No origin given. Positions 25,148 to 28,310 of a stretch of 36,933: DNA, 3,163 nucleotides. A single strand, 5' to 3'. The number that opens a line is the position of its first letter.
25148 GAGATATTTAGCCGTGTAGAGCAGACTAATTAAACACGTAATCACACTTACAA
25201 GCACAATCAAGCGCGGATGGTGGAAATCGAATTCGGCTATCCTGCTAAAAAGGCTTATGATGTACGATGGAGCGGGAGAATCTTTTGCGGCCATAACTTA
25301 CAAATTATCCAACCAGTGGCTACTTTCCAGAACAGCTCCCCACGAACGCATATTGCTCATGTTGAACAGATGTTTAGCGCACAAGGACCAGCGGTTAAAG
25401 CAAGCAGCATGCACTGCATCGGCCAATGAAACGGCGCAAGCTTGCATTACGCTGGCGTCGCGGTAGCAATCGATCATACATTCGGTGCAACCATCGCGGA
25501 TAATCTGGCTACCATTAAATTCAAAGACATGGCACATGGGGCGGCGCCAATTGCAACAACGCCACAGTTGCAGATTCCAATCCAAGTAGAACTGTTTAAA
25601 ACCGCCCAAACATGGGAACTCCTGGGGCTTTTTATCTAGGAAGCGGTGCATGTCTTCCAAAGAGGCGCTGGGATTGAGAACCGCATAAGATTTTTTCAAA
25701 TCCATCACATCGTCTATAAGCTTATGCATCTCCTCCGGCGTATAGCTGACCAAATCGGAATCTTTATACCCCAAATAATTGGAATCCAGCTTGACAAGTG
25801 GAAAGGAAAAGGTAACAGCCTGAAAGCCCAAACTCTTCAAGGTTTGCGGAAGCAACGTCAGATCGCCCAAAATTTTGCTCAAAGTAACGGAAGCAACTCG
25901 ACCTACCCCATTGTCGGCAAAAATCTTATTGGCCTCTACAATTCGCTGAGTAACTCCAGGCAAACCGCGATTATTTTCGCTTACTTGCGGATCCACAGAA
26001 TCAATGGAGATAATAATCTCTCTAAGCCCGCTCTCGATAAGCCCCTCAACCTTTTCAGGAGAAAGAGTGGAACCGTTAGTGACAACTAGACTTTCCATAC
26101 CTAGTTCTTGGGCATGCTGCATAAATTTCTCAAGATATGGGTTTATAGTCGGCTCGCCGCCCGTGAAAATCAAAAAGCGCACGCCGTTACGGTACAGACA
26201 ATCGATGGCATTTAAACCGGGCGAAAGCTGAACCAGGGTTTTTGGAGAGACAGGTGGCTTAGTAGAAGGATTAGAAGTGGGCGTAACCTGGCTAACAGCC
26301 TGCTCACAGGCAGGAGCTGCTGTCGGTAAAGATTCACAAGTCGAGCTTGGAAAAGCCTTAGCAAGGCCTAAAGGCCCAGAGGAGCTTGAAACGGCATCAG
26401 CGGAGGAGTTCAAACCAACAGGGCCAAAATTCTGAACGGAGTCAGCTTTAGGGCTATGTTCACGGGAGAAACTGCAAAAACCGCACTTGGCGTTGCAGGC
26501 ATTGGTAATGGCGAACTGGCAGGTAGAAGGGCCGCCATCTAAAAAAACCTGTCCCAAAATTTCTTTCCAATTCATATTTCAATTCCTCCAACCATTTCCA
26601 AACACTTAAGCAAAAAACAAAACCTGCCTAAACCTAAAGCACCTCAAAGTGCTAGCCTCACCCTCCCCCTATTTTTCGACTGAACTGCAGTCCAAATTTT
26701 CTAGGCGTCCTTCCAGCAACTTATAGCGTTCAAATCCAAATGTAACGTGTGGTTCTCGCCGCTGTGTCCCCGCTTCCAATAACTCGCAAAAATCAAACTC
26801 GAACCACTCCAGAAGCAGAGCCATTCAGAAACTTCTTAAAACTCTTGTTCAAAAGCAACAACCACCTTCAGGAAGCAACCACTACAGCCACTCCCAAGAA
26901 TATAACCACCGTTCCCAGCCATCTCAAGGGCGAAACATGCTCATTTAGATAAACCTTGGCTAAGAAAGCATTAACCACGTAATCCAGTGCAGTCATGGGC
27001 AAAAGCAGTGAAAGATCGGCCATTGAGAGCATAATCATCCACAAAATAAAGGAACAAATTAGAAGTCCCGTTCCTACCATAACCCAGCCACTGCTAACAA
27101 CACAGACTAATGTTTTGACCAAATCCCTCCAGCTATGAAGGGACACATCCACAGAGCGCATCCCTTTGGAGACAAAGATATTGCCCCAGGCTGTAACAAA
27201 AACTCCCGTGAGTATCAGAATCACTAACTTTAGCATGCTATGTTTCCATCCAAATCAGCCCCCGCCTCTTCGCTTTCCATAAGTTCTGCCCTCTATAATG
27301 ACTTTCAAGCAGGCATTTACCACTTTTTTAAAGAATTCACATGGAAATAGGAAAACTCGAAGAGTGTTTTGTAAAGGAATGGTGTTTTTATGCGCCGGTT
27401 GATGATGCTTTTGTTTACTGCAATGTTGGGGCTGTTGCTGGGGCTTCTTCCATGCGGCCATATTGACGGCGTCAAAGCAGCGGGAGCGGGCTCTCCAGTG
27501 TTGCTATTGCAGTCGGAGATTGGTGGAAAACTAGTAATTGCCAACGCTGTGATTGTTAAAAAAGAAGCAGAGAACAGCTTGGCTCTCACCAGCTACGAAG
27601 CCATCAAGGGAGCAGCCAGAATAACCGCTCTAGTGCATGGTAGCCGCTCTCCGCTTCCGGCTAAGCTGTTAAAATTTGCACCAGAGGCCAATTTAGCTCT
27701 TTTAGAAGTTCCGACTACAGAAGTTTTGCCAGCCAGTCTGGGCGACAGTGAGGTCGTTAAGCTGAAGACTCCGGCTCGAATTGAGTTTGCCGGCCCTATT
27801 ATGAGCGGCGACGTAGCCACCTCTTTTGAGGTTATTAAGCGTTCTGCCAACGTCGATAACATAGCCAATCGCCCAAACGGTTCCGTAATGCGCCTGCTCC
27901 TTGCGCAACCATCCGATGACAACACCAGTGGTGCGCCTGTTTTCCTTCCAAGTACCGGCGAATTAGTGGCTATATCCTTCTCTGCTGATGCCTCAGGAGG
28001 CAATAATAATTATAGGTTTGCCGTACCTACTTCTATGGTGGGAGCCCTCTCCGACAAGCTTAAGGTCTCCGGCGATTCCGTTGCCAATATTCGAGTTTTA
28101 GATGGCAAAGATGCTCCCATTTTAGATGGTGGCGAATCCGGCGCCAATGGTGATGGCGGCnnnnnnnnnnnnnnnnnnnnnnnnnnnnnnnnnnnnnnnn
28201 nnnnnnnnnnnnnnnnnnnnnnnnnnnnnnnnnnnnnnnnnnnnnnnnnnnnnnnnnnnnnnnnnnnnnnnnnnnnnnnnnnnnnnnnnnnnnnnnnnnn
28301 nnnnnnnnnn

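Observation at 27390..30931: FHA adaptor / atypical Fic / minimal Ser-Thr kinase three-gene module: top candidate for an undescribed signalling or defence system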

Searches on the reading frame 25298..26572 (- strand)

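Call 26: search_protein_families(library=pfam, proteins=[window:25298-26572:-], max_evalue=0.001)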
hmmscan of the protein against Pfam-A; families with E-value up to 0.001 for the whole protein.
window:25298-26572:- (424 aa): 1 family
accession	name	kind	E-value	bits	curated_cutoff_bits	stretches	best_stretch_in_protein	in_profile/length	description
PF04055.27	Radical_SAM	-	6.9e-18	65.8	29.5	1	123-226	37-144/166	Radical SAM superfamily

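Call 56: search_protein_families(library=ncbifam, proteins=[window:25298-26572:-], max_evalue=0.001)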
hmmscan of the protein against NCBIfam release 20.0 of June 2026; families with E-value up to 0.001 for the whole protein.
window:25298-26572:- (424 aa): 39 families (the best 25 are shown)
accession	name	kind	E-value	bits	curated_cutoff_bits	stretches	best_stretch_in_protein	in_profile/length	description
NF038283.1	viperin_w_prok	equivalog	9.2e-16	57.8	180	1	129-199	53-123/281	viperin family antiviral radical SAM protein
TIGR04466.1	rSAM_BlsE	equivalog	3.4e-13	49.8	400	1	129-278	46-192/327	cytosylglucuronate decarboxylase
TIGR04303.1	GeoRSP_rSAM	equivalog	3.5e-13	49.8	400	1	127-295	45-210/325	GeoRSP system radical SAM/SPASM protein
TIGR04055.1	rSAM_NirJ2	equivalog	1.1e-12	48.2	500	1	120-224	35-139/326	putative heme d1 biosynthesis radical SAM protein NirJ2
TIGR02666.1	moaA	equivalog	1.4e-12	47.3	284.05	1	121-200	50-132/336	GTP 3',8-cyclase MoaA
TIGR04317.1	W_rSAM_matur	equivalog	7.6e-12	45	380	1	132-203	52-123/349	tungsten cofactor oxidoreductase radical SAM maturase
NF045574.1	sacti_mat_StsB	exception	1e-11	44.4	625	1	120-224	131-234/466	StsB family radical SAM/SPASM domain sactipeptide maturase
TIGR04545.1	rSAM_ahbD_hemeb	equivalog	2e-11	43.9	500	1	123-233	39-149/339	heme b synthase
TIGR04053.2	TIGR04053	equivalog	4.2e-11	42.7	395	1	127-261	53-188/366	TIGR04053 family radical SAM/SPASM domain-containing protein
TIGR04546.1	rSAM_ahbC_deAc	equivalog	8.5e-11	41.3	650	1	121-255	76-210/390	12,18-didecarboxysiroheme deacetylase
TIGR02109.1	PQQ_syn_pqqE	equivalog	1e-10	41.1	381.35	1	130-223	53-146/358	pyrroloquinoline quinone biosynthesis protein PqqE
TIGR04347.1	pseudo_SAM_Halo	equivalog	1.7e-10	40.7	525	1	122-224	76-177/390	TIGR04347 family pseudo-SAM/SPASM protein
TIGR04133.1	rSAM_w_lipo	hypoth_equivalog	1.3e-09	37.4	425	1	133-251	76-195/350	TIGR04133 family radical SAM/SPASM protein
TIGR03961.1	rSAM_PTO1314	hypoth_equivalog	2e-09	37.2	306.05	1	113-295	50-219/332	PTO1314 family radical SAM protein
TIGR02668.1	moaA_archaeal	equivalog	6.6e-09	35.2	325.25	1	128-197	54-123/303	GTP 3',8-cyclase MoaA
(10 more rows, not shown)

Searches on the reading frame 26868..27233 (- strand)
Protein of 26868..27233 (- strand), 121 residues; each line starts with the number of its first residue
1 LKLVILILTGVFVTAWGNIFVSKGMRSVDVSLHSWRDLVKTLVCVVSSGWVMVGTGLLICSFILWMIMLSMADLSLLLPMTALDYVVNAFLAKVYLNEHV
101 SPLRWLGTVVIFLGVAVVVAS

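Call 26: search_protein_families(library=pfam, proteins=[window:26868-27233:-], max_evalue=0.001)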
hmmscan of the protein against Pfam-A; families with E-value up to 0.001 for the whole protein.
window:26868-27233:- (121 aa): 1 family
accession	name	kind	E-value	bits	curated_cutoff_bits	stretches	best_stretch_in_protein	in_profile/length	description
PF00892.27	EamA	-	1.3e-07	32.5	28.2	1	4-119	4-134/135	EamA-like transporter family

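Call 56: search_protein_families(library=ncbifam, proteins=[window:26868-27233:-], max_evalue=0.001)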
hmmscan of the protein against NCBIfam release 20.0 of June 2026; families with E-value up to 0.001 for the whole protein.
window:26868-27233:- (121 aa): 2 families
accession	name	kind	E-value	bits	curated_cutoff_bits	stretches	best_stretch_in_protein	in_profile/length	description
NF011625.2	PRK15051.1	equivalog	0.00011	22.4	92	1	53-118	42-107/111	4-amino-4-deoxy-L-arabinose-phosphoundecaprenol flippase subunit ArnE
TIGR00950.1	2A78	equivalog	0.00078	18.9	230.2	0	53-115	204-263/264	carboxylate/amino acid/amine transporter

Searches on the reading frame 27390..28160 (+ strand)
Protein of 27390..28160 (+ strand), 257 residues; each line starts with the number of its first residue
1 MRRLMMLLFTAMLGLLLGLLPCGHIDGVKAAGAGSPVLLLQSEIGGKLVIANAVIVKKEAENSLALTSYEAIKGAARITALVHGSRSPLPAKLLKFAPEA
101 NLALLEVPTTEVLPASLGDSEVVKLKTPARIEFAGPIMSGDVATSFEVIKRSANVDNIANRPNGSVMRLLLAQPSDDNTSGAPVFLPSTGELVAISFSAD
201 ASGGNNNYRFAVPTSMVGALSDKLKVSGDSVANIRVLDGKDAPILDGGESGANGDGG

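Call 40: search_solved_structures(query=window:27390-28160:+, max_evalue=10, show_alignments=3)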
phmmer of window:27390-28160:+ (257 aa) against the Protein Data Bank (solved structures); distinct sequences matched with E-value up to 10: 3.
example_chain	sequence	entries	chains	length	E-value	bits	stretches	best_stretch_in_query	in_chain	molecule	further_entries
6z05_A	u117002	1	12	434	0.00013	25.1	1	54-228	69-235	DegQ family serine endoprotease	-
8k2y_A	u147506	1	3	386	0.00038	23.6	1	64-229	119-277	serine endoprotease DegP-like protein MucD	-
3wla_A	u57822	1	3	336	1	12.3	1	162-213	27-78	Oxidized polyvinyl alcohol hydrolase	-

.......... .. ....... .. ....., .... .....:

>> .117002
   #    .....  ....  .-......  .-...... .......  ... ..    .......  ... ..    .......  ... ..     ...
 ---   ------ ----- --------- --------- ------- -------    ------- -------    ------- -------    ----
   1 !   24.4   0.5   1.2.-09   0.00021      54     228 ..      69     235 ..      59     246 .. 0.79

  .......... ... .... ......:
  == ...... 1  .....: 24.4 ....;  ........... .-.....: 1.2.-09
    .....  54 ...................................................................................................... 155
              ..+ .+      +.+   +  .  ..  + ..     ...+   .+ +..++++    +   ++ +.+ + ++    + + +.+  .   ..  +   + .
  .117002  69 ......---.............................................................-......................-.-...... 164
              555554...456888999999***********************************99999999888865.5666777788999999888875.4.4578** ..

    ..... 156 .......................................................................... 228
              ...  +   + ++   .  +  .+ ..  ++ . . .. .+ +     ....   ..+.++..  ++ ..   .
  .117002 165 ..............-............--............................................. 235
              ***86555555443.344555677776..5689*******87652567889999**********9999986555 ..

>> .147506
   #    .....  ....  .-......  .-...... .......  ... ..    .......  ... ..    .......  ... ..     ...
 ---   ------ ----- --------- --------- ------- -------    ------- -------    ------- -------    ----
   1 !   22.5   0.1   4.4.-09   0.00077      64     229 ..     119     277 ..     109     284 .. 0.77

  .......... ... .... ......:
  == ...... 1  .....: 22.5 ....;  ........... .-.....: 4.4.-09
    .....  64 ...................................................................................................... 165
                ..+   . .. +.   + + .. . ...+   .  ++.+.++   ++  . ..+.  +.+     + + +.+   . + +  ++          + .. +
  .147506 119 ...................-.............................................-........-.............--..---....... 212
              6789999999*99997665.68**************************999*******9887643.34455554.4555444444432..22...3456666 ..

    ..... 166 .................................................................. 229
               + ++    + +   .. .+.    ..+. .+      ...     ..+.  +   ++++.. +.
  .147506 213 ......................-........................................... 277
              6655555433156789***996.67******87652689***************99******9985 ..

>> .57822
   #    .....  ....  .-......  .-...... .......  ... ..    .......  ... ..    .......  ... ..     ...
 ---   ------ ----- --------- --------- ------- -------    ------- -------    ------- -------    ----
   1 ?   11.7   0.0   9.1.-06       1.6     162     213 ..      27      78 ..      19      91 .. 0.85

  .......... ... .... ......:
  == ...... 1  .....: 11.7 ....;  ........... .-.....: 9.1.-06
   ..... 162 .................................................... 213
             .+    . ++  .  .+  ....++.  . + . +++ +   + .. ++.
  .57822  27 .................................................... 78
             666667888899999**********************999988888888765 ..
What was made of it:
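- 27492..28133 (+): Gene 1 ectodomain (aa 35-248): HtrA/DegP (S1C) fold with a dead triad (Glu70 for His, Asn101 for Asp). Alignments to DegQ 6z05 and MucD 8k2y (call 40).
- On HtrA/DegP S1C serine protease: Glu70 aligns with the His and Asn101 with the Asp (call 40).
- Checked: In phmmer alignments to DegQ and MucD, Glu70 falls on the catalytic His, Asn101 on the Asp and a Ser on the Ser (call 40).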

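Call 87: find_homologous_proteins(query=A4, max_evalue=0.001)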
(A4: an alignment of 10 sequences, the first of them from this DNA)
Query A4 (10 sequences) (214 aa, profile of the alignment): 22 proteins with E <= 0.001 among 8000 candidates.
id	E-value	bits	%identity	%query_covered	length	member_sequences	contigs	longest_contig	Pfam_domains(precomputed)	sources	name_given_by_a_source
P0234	1.1e-77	278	43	97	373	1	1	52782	-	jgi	-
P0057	2.2e-71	258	42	99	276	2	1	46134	-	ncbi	-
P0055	2.4e-68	248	42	99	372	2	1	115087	PF13365.13,PF00498.32,PF16697.11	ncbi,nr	ncbi:MAG: FHA domain-containing protein [bacterium]|nr:FHA domain-containing protein [bacterium]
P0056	9.2e-67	243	39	92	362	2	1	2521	PF00498.32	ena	-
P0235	2.7e-9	55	26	79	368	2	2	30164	PF13365.13,PF17820.8,PF00595.30,PF13180.13,PF00089.33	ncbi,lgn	-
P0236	3.8e-9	54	29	80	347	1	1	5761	PF13365.13,PF17820.8,PF00595.30,PF13180.13,PF00089.33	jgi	jgi:serine protease DegQ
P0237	2.1e-7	49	-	-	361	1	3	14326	PF13365.13,PF17820.8,PF00595.30,PF13180.13,PF00089.33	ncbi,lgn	-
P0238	3.8e-7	48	27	79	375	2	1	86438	PF13365.13,PF17820.8,PF00595.30,PF13180.13,PF00089.33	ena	-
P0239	8.4e-7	47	36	27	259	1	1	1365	PF13365.13,PF00089.33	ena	-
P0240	1.3e-6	46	25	79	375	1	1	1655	PF13365.13,PF17820.8,PF00595.30,PF13180.13,PF00089.33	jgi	jgi:serine protease Do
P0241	1.4e-6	46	26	30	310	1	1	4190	PF13365.13,PF17820.8,PF00595.30,PF13180.13,PF00089.33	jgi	-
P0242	1.9e-6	46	-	-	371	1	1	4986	PF13365.13,PF17820.8,PF00595.30,PF13180.13,PF00089.33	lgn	-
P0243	2.7e-6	45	27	81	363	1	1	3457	PF13365.13,PF17820.8,PF00595.30,PF13180.13,PF00089.33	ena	-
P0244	3.4e-6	45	29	36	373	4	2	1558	PF13365.13,PF17820.8,PF00595.30,PF13180.13,PF00089.33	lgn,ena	-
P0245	5.2e-6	44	25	58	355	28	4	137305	PF13365.13,PF17820.8,PF00595.30,PF13180.13,PF00089.33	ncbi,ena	-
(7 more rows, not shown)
